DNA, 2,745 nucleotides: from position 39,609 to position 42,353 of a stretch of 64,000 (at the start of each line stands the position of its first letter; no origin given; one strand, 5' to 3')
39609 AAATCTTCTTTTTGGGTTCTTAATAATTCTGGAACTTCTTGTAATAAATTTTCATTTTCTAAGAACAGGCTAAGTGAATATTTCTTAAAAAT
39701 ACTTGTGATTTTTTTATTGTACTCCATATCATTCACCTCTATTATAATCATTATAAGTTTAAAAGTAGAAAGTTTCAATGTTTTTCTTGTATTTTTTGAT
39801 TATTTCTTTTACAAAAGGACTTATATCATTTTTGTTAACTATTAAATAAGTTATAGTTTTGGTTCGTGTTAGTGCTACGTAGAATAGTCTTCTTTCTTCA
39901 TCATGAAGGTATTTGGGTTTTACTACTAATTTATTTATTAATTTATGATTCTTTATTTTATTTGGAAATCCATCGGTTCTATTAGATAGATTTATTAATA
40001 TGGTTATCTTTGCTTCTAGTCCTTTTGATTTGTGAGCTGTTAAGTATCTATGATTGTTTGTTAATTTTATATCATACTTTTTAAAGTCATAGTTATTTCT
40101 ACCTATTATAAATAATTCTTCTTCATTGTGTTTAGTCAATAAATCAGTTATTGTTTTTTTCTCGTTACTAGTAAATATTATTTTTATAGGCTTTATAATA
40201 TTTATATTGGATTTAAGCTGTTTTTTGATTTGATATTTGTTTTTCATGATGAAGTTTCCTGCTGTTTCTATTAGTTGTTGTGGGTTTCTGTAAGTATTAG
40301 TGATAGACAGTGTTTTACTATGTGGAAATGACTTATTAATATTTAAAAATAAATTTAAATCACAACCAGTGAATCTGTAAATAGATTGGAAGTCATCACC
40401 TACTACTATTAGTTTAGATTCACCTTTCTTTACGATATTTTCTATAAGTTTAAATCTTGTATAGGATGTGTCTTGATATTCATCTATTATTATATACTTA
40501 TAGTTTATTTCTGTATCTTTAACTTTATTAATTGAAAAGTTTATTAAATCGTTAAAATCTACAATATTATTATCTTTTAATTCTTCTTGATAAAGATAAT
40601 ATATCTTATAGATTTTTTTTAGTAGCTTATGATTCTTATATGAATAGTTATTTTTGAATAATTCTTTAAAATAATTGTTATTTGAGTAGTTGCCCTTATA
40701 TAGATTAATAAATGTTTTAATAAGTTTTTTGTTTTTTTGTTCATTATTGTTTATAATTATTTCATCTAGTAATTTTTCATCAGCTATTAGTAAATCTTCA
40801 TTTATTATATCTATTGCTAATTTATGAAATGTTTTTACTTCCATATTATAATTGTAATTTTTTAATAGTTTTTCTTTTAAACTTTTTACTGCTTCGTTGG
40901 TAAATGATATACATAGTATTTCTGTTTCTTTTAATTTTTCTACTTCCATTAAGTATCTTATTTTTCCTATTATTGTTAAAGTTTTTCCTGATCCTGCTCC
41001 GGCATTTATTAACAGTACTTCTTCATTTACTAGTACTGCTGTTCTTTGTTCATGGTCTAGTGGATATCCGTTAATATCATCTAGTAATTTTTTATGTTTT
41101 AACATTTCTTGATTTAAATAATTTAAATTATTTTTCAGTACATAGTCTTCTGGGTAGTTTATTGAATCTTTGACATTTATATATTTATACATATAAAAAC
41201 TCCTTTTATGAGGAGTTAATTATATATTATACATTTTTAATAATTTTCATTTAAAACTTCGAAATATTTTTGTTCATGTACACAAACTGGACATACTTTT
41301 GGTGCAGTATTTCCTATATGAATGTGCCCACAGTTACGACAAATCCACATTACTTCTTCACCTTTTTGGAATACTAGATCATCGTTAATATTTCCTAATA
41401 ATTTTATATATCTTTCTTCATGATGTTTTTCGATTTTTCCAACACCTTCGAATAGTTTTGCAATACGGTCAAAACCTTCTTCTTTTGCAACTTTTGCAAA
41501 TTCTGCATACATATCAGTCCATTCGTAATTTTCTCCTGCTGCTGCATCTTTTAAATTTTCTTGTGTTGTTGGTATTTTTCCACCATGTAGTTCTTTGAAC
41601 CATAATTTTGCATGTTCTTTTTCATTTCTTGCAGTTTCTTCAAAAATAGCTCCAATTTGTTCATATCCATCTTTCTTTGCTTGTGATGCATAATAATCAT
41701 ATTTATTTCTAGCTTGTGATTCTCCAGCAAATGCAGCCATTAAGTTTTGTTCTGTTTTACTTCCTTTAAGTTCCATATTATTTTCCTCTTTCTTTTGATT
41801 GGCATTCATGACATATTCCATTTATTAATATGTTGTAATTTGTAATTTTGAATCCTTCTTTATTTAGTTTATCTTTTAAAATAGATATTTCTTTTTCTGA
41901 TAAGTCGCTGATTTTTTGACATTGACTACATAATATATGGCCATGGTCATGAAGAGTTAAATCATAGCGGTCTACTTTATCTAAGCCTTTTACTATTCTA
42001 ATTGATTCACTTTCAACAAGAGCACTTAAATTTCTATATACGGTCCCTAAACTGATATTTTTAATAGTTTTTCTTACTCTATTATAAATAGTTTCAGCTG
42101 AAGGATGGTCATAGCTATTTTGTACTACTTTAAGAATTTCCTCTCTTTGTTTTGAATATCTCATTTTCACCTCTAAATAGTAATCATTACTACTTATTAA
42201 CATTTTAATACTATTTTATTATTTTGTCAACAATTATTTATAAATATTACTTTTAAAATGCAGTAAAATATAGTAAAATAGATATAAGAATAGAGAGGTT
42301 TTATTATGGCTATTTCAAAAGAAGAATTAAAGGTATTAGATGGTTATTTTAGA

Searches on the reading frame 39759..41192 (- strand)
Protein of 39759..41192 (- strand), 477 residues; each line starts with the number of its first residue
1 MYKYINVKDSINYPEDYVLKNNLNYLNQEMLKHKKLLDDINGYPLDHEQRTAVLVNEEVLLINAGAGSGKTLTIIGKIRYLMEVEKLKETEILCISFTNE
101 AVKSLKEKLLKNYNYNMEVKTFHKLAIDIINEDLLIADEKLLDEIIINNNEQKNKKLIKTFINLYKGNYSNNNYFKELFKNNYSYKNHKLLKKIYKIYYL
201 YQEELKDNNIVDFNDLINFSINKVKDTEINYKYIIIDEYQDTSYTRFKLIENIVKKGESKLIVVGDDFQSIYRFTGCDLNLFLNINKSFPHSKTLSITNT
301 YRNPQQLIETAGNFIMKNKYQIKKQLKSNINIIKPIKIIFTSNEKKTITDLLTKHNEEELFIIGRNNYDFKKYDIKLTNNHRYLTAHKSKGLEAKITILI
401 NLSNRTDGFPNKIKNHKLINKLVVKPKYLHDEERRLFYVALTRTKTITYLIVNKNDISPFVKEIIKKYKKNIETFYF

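Call 13: search_protein_families(library=pfam, proteins=[window:39759-41192:-], max_evalue=0.01)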
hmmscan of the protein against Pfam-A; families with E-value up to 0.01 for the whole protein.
window:39759-41192:- (477 aa): 9 families
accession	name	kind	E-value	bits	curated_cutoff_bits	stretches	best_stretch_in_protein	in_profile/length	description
PF00580.27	UvrD-helicase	-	8e-45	154.1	23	1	46-290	2-271/271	UvrD/REP helicase N-terminal domain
PF13245.12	AAA_19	-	3.9e-25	89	25.1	1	49-274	1-133/134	AAA domain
PF13361.12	UvrD_C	-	1.3e-09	38.4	25.6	1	384-454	290-349/350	UvrD-like helicase C-terminal domain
PF01443.25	Viral_helicase1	-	5.1e-07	30.2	21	1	227-446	57-222/228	Viral superfamily 1 RNA helicase core domain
PF13538.12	UvrD_C_2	-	1.9e-06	28.1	27.4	0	430-450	31-51/52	UvrD-like helicase C-terminal domain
PF13604.12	AAA_30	-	2.6e-06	27.7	27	1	45-139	2-96/191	AAA domain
PF13086.12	AAA_11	-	0.0001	22.7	27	1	53-135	13-102/257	AAA domain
PF02562.22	PhoH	-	0.001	19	27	0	224-269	113-157/205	PhoH-like protein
PF00270.35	DEAD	-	0.0076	16.4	26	0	54-146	11-109/167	DEAD/DEAH box helicase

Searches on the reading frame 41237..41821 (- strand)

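Call 13: search_protein_families(library=pfam, proteins=[window:41237-41821:-], max_evalue=0.01)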
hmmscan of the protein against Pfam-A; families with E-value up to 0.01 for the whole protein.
window:41237-41821:- (194 aa): 4 families
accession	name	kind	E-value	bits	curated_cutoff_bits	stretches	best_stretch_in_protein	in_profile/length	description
PF02915.23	Rubrerythrin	-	5.7e-26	92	22.8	1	26-141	2-136/137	Rubrerythrin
PF21349.2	RUBY_RBDX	-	2.2e-13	49.8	26.5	1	159-188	1-30/30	Rubrerythrin, rubredoxin-like domain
PF00210.30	Ferritin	-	6.7e-05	23.3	24.5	1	26-145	3-139/142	Ferritin-like domain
PF23458.2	DUF7130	-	0.00013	22.2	35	1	155-190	50-86/89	Domain of unknown function (DUF7130)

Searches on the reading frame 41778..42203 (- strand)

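Call 13: search_protein_families(library=pfam, proteins=[window:41778-42203:-], max_evalue=0.01)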
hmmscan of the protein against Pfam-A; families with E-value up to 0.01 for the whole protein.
window:41778-42203:- (141 aa): 1 family
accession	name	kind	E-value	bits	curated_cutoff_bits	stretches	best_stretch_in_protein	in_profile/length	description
PF01475.25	FUR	-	8.8e-28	97.3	23.1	1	13-125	3-118/121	Ferric uptake regulator family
